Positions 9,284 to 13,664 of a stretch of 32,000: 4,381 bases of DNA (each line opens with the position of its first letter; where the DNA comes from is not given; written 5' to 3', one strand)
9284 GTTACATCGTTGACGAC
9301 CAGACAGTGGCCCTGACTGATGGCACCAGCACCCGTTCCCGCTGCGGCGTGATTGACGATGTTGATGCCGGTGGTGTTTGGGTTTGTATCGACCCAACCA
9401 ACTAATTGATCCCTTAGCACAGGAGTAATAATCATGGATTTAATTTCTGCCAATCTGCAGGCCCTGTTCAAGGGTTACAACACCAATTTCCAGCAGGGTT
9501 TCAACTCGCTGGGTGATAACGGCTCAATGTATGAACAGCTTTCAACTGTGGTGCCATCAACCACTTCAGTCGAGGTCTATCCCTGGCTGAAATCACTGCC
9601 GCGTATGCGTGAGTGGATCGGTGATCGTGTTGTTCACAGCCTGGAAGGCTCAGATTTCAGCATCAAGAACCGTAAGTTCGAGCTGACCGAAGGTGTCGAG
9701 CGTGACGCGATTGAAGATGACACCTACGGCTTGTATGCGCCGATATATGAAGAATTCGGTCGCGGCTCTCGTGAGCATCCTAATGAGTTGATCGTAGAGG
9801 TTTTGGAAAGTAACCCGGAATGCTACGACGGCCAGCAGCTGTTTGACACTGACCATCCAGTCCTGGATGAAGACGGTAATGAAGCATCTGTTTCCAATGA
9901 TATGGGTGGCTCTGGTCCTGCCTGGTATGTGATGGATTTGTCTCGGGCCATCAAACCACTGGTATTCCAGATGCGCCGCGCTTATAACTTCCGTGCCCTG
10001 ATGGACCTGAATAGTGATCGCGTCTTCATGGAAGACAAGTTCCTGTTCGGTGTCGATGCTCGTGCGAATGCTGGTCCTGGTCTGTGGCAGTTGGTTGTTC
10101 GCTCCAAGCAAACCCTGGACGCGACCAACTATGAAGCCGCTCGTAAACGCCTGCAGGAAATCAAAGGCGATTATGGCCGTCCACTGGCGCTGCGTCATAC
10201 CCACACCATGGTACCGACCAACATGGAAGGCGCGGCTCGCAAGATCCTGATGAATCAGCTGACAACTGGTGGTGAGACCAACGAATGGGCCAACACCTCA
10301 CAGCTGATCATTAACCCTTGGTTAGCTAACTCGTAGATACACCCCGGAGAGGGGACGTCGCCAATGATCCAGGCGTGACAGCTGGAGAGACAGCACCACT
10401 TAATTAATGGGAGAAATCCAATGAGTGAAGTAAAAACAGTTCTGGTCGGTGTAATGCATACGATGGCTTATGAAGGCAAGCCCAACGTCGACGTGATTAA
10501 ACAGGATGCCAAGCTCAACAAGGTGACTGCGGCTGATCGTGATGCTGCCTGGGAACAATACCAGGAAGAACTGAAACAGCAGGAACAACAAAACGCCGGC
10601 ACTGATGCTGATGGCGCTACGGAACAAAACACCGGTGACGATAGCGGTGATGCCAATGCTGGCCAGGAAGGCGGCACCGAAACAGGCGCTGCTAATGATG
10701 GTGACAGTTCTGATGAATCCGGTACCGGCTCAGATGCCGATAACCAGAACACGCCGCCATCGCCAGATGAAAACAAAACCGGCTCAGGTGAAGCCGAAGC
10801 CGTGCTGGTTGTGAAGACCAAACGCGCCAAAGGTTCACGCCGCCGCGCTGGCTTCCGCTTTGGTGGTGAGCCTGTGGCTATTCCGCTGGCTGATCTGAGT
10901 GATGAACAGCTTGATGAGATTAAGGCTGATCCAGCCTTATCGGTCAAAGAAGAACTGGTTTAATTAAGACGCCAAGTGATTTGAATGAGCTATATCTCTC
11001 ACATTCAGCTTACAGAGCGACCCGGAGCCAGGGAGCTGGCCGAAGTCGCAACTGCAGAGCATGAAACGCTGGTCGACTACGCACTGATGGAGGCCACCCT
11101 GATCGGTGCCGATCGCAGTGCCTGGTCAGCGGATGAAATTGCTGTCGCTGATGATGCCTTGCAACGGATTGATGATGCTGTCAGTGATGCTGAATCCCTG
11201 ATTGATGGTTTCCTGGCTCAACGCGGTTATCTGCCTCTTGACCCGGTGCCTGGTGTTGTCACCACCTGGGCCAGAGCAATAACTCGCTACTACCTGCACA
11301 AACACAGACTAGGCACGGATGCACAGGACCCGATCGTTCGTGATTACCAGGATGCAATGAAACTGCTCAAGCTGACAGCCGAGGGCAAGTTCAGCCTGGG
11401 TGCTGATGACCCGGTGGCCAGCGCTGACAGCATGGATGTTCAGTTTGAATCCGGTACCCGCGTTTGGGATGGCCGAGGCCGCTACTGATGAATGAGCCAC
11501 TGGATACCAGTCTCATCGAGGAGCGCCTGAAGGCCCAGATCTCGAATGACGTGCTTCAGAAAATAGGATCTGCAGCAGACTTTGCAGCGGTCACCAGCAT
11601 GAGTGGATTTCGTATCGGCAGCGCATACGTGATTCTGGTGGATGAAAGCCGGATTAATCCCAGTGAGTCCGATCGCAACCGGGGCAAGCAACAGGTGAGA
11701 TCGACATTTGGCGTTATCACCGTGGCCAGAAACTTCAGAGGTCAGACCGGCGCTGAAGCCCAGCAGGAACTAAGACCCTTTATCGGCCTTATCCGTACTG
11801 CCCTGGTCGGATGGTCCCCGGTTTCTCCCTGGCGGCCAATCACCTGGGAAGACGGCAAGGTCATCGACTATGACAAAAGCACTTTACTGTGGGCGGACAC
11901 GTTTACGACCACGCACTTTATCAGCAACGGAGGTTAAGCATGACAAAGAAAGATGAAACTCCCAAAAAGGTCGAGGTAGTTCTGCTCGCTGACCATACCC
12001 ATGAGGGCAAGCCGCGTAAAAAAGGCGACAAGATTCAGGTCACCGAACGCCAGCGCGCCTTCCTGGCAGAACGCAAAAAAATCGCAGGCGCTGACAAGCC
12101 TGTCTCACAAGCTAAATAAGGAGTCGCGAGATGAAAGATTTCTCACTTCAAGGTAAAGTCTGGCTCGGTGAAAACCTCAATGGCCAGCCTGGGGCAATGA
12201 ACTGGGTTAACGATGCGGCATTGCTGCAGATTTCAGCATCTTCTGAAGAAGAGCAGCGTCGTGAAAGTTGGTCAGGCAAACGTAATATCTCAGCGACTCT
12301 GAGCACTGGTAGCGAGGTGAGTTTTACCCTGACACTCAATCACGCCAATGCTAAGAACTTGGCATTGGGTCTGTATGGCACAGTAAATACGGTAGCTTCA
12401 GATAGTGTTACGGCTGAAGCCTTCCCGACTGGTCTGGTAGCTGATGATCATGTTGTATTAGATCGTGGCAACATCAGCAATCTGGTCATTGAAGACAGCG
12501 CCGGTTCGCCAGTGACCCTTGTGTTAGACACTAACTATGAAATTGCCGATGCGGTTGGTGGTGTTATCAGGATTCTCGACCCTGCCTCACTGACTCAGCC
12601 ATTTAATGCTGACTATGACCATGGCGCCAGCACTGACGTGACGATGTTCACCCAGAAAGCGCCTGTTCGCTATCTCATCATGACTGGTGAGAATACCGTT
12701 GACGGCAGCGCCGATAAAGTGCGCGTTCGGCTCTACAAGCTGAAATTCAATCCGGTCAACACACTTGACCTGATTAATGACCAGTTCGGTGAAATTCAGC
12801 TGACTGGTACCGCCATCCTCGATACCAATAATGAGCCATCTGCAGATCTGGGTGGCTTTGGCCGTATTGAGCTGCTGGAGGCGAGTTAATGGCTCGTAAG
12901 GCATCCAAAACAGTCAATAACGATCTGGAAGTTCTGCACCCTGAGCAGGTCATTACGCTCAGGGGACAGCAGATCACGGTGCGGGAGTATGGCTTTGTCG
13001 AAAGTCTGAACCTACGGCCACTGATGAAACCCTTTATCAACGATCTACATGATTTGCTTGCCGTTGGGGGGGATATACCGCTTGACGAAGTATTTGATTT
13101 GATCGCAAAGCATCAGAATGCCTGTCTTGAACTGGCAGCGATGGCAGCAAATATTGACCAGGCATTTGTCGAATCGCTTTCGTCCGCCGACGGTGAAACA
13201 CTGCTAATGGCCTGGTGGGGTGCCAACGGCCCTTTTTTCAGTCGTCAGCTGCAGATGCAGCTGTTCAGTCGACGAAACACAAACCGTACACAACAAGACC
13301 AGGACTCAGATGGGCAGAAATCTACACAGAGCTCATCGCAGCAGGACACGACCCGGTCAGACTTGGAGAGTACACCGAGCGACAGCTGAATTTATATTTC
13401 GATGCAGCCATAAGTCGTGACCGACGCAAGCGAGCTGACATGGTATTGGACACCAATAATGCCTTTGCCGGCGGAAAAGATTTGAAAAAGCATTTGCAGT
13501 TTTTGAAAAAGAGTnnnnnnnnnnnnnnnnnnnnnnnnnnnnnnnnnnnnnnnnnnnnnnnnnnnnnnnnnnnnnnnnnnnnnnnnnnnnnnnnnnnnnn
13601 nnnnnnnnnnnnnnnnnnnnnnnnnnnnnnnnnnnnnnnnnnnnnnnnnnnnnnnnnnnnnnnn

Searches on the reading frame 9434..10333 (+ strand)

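Call 58: search_protein_families(library=phrogs, proteins=[window:9434-10333:+], max_evalue=0.001)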
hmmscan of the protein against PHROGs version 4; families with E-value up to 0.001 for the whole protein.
window:9434-10333:+ (300 aa): 3 families
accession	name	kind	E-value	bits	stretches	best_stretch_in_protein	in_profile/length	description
phrog_371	-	head and packaging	2.2e-103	346.7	1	5-297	6-303/303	major head protein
phrog_133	-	head and packaging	1.9e-10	41.1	1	88-153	464-529/668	head maturation protease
phrog_4523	-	head and packaging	4.9e-10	39.8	1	89-144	443-498/644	major head and protease protein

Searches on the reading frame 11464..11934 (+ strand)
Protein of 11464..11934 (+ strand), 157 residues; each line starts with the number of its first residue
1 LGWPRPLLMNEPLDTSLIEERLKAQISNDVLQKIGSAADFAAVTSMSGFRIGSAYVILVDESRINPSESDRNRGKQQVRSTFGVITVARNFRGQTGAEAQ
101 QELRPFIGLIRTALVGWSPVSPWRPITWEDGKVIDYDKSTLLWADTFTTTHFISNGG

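Call 4: search_protein_families(library=pfam, proteins=[window:11464-11934:+], max_evalue=0.1)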
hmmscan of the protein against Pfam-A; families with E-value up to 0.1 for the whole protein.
window:11464-11934:+ (157 aa): 1 family
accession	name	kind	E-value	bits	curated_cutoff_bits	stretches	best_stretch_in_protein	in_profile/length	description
PF23840.1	Phage_tail_terminator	-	7.5e-38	130.2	27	1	9-153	1-145/150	Phage tail terminator protein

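Call 5: search_protein_families(library=phrogs, proteins=[window:11464-11934:+], max_evalue=0.01)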
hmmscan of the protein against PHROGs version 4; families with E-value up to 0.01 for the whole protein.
window:11464-11934:+ (157 aa): 1 family
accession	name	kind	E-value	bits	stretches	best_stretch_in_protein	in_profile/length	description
phrog_209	-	head and packaging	2.1e-25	90.5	1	12-153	4-143/163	portal protein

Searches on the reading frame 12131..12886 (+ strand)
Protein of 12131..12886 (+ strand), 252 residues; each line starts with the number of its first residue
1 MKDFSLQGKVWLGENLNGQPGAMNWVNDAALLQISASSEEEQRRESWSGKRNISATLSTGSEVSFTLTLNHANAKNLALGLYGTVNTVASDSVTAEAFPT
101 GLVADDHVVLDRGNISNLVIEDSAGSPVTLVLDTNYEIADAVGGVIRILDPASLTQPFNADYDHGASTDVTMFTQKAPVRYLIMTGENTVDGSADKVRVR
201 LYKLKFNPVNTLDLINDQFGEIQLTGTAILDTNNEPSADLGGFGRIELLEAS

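Call 4: search_protein_families(library=pfam, proteins=[window:12131-12886:+], max_evalue=0.1)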
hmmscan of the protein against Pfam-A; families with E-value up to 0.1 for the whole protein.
window:12131-12886:+ (252 aa): 0 families

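Call 5: search_protein_families(library=phrogs, proteins=[window:12131-12886:+], max_evalue=0.01)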
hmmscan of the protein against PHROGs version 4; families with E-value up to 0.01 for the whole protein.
window:12131-12886:+ (252 aa): 1 family
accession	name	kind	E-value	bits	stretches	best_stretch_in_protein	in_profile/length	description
phrog_807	-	tail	7.4e-64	216.7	1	4-248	8-254/256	major tail protein with Ig-like domain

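Call 25: find_related_loci(query=window:12131-12886:+, collection=viral_contigs, flank=6000)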
Query window:12131-12886:+ (252 aa) in viral_contigs; peptide patterns used: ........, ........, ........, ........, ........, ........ (x = any residue, [..] = any of these).
7 stretches matched a pattern; 2 encode a relative of the query (tblastn E <= 1e-3); 2 distinct loci.
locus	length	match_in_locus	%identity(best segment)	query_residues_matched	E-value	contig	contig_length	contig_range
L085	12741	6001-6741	52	1-248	3e-83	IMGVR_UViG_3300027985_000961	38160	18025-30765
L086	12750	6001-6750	50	1-251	7e-81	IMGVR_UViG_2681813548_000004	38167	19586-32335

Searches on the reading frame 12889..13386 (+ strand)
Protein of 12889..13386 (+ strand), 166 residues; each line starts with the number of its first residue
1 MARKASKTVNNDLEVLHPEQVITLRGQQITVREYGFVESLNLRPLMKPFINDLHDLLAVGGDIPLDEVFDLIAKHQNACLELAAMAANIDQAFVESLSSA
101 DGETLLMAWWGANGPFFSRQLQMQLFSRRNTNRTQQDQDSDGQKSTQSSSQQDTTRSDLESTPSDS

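Call 4: search_protein_families(library=pfam, proteins=[window:12889-13386:+], max_evalue=0.1)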
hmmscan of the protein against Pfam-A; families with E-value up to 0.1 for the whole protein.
window:12889-13386:+ (166 aa): 1 family
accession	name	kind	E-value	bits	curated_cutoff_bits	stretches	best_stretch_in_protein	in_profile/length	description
PF20336.3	DUF6631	-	6e-16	59.1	27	1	6-122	8-126/157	Family of unknown function (DUF6631)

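Call 5: search_protein_families(library=phrogs, proteins=[window:12889-13386:+], max_evalue=0.01)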
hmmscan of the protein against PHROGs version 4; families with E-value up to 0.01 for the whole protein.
window:12889-13386:+ (166 aa): 1 family
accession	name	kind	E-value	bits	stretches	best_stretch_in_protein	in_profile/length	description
phrog_1442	-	tail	6.8e-39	134.1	1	7-155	3-151/152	tail assembly chaperone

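Call 20: search_dna_similar(query=window:12889-13386:+, collection=phages, mode=protein, max_rows=60, rows=spread)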
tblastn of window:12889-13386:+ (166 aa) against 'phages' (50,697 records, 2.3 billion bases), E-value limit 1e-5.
Records with a match: 176; places in all: 176; records where one place covers at least 80% of the query: 0.
Best place of each record, by identity: <60% 176.
By first word of the organism name: Pseudomonas 172; Stenotrophomonas 2; Bacteriophage 1; Klebsiella 1.
By host as written in the record: Pseudomonas aeruginosa 68; - 39; Pseudomonas aeruginosa PA14 33; Pseudomonas aeruginosa ST773 (NDM-1-producing) 3; Pseudomonas aeruginosa PAO1 (ATCC 15692) 2; Pseudomonas aeruginosa YMC12/01/R960 2; Pseudomonas aeruginosa Ps33 2; Pseudomonas aeruginosa YMC12/01/R24 2; and 23 more.
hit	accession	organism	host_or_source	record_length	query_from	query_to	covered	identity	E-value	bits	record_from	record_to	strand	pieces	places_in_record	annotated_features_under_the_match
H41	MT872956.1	Stenotrophomonas phage phiSHP3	Stenotrophomonas maltophilia c31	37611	3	129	77%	36.4%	4e-18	86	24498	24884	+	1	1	hypothetical protein (x2)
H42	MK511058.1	Pseudomonas phage vB_Pae_CF53b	Pseudomonas aeruginosa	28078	11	117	64%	42.6%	6e-24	102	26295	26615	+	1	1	hypothetical protein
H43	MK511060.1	Pseudomonas phage vB_Pae_CF118c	Pseudomonas aeruginosa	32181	11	117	64%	42.6%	6e-24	102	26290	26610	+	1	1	hypothetical protein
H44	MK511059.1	Pseudomonas phage vB_Pae_CF78a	Pseudomonas aeruginosa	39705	11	117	64%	42.6%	6e-24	102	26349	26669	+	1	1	hypothetical protein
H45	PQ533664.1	Pseudomonas phage Young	Pseudomonas aeruginosa PA14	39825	11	117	64%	42.6%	6e-24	102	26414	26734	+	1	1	hypothetical protein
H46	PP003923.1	Pseudomonas phage vB_Pae_U11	Pseudomonas aeruginosa ST773 ...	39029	11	117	64%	42.6%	6e-24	102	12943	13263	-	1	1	tail assembly chaperone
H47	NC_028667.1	Pseudomonas phage vB_PaeS_PM105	Pseudomonas aeruginosa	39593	11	117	64%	42.6%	6e-24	102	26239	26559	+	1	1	PM105_44: tail assembly chaperone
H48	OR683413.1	Pseudomonas phage Rashabar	Pseudomonas aeruginosa 37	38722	11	117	64%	42.6%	2e-23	101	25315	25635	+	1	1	hypothetical protein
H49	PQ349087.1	Pseudomonas phage vB_PaeS_AV002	Pseudomonas aeruginosa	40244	11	117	64%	42.6%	2e-23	101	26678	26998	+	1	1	hypothetical protein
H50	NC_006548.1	Pseudomonas phage B3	Pseudomonas aeruginosa PAO1 (ATCC 15692)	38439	11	133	74%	36.8%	4e-23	100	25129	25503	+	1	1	tail assembly chaperone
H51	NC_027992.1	Pseudomonas phage JBD25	-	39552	1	127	77%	35.2%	6e-14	74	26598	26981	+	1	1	hypothetical protein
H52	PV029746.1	Pseudomonas phage Phipami28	Pseudomonas aeruginosa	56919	1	127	77%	35.2%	6e-14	74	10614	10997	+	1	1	hypothetical protein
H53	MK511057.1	Pseudomonas phage vB_Pae_CF5a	Pseudomonas aeruginosa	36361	1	127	77%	35.2%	8e-14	74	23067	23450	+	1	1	hypothetical protein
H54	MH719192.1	Pseudomonas phage Ps56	Pseudomonas aeruginosa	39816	1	127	77%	35.2%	8e-14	74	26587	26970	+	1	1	hypothetical protein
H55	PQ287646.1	Pseudomonas phage Tom33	Pseudomonas aeruginosa BWKH33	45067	1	127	77%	35.2%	8e-14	74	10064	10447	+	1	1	tail assembly chaperone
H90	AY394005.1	Pseudomonas phage D3112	Pseudomonas aeruginosa PAS429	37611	1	121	73%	32.3%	1e-10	64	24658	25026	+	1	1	orf42: hypothetical protein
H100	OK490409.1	Klebsiella phage Kp4852-3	Klebsiella pneumoniae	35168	11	119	66%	29.7%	1e-12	70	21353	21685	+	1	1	record has no annotation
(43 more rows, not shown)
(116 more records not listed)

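Call 30: get_annotated_region(hit=H47, flank=3500)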
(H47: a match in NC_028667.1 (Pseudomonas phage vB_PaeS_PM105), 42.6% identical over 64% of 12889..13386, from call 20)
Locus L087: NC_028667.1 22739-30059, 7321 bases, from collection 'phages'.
description: Pseudomonas phage vB_PaeS_PM105.
organism: Pseudomonas phage vB_PaeS_PM105 (NCBI taxid 1743016)
taxonomy: Viruses; Duplodnaviria; Heunggongvirae; Uroviricota; Caudoviricetes; Beetrevirus; Beetrevirus PM105
host: Pseudomonas aeruginosa; source: sewage water sample; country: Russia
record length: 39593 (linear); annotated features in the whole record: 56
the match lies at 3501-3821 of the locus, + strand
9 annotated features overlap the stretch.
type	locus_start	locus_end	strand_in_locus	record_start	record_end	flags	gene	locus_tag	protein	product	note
CDS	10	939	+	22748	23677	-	PM105_37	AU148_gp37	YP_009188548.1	major head protein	-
CDS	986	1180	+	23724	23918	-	PM105_38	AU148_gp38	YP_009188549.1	hypothetical protein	-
CDS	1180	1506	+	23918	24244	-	PM105_39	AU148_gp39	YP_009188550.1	hypothetical protein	-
CDS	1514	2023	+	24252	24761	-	PM105_40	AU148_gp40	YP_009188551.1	head-tail adaptor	-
CDS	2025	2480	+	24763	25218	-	PM105_41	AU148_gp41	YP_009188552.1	portal protein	-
CDS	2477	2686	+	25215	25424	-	PM105_42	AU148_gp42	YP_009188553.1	hypothetical protein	-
CDS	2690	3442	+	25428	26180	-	PM105_43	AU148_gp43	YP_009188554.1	major tail protein with Ig-like domain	-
CDS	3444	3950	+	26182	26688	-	PM105_44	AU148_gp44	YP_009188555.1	tail assembly chaperone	-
CDS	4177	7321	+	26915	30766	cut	PM105_45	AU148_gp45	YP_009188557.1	tail length tape measure protein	-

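Call 31: get_annotated_region(hit=H51, flank=3500)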
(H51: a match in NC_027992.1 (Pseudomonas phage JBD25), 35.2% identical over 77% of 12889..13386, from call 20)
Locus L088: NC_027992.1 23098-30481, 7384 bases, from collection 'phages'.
description: Pseudomonas phage JBD25, complete genome.
organism: Pseudomonas phage JBD25 (NCBI taxid 1225792)
taxonomy: Viruses; Duplodnaviria; Heunggongvirae; Uroviricota; Caudoviricetes
host: -; source: -; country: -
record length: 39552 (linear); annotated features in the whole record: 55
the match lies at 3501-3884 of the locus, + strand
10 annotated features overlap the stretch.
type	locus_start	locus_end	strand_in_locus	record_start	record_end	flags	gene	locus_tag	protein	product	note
CDS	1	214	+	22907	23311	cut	-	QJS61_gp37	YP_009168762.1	hypothetical protein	-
CDS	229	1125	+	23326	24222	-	-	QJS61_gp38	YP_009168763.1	Mu-like prophage major head subunit gpT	-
CDS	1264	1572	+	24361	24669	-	-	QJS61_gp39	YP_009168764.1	hypothetical protein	-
CDS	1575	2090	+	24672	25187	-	-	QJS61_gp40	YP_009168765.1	PF07030 family protein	an automated process has identified a potential problem with this gene model; the current end5 and/or the end3 may need ...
CDS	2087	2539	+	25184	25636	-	-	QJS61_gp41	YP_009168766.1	hypothetical protein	-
CDS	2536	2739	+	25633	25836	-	-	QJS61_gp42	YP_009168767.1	hypothetical protein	-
CDS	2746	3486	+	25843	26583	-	-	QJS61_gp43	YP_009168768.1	hypothetical protein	-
CDS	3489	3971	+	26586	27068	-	-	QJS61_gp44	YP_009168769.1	hypothetical protein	-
CDS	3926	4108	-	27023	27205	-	-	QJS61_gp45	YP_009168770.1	hypothetical protein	-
CDS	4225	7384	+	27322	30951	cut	-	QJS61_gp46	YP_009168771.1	tape measure domain protein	-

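Call 32: get_annotated_region(hit=H41, flank=3500)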
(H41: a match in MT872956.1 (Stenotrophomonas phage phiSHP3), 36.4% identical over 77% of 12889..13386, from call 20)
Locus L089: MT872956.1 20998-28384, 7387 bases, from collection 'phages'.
description: Stenotrophomonas phage phiSHP3, complete genome.
organism: Stenotrophomonas phage phiSHP3 (NCBI taxid 2762285)
taxonomy: Viruses; Duplodnaviria; Heunggongvirae; Uroviricota; Caudoviricetes
host: Stenotrophomonas maltophilia c31; source: sputum; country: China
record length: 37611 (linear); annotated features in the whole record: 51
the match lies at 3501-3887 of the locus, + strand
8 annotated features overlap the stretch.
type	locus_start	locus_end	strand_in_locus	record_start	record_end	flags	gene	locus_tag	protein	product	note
CDS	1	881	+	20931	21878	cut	-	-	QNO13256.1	major capsid protein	identified by match to protein family Phage_cap_E; orf34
CDS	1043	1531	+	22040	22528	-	-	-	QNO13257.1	hypothetical protein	orf35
CDS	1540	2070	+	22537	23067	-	-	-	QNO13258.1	hypothetical protein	orf36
CDS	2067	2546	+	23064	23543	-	-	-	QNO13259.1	hypothetical protein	orf37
CDS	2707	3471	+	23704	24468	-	-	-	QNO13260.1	hypothetical protein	orf38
CDS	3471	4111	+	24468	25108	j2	-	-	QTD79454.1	hypothetical protein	hypothetical protein gpGT; orf39'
CDS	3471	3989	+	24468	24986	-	-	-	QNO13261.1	hypothetical protein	hypothetical protein gpG; orf39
CDS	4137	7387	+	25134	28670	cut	-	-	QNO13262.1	tail length tape measure protein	identified by match to protein family TMP_2; orf40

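Call 33: get_annotated_region(hit=H90, flank=3500)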
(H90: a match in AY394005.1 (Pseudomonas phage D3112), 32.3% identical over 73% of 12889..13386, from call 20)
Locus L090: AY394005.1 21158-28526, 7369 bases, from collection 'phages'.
description: Pseudomonas phage D3112, complete genome.
organism: Pseudomonas phage D3112 (NCBI taxid 2907964)
taxonomy: Viruses; Duplodnaviria; Heunggongvirae; Uroviricota; Caudoviricetes; Casadabanvirus; Casadabanvirus D3112
host: Pseudomonas aeruginosa PAS429; source: -; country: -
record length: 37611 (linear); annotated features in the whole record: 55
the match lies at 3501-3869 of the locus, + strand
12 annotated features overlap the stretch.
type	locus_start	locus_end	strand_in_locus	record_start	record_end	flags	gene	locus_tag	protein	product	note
CDS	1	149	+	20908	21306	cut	orf34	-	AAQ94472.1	hypothetical protein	-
CDS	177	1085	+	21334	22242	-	orf35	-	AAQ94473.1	putative major head subunit protein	similar to phage Mu major head subunit, NP_050638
CDS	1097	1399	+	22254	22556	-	orf36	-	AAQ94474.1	hypothetical protein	-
CDS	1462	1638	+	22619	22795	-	orf37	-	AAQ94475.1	hypothetical protein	-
CDS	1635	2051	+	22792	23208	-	orf38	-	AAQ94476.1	hypothetical protein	similar to conserved hypothetical protein in Shewanella oneidensis MR-1, NP_716310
CDS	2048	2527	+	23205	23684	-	orf39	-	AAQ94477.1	hypothetical protein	similar to hypothetical protein in Magnetococcus sp MC1, ZP_00043681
CDS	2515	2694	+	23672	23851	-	orf40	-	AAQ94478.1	hypothetical protein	-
CDS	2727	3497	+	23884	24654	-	orf41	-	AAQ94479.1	hypothetical protein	similar to conserved hypothetical protein in Ralstonia solanacearum GMI1000, NP_518984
CDS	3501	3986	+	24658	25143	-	orf42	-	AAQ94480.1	hypothetical protein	-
CDS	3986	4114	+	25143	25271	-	orf43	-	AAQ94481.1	hypothetical protein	-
CDS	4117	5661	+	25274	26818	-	orf44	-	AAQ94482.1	putative tail component protein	similar to tail component of prophage CP-933K in Escherichia coli O157:H7 EDL933, NP_286523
CDS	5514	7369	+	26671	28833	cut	orf45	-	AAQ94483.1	putative tail component protein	similar to tail component of prophage CP-933O in Escherichia coli O157:H7 EDL933, NP_287594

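Call 34: get_annotated_region(hit=H100, flank=3500)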
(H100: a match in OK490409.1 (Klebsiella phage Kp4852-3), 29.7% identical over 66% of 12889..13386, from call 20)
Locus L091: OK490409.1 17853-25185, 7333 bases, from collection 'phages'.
description: UNVERIFIED: Klebsiella phage Kp4852-3, complete genome.
organism: Klebsiella phage Kp4852-3 (NCBI taxid 2895866)
taxonomy: Viruses; Duplodnaviria; Heunggongvirae; Uroviricota; Caudoviricetes
host: Klebsiella pneumoniae; source: -; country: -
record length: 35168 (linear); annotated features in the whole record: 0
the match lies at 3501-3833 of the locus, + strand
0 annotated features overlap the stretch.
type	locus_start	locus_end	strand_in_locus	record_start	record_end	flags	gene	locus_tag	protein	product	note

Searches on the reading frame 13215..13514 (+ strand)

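Call 4: search_protein_families(library=pfam, proteins=[window:13215-13514:+], max_evalue=0.1)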
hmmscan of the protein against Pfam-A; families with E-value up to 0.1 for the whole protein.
window:13215-13514:+ (100 aa): 0 families

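Call 5: search_protein_families(library=phrogs, proteins=[window:13215-13514:+], max_evalue=0.01)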
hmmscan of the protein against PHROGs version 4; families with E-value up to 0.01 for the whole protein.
window:13215-13514:+ (100 aa): 1 family
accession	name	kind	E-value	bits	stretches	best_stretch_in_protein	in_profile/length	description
phrog_8022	-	unknown function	3.6e-16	59.8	1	53-98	1-46/47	-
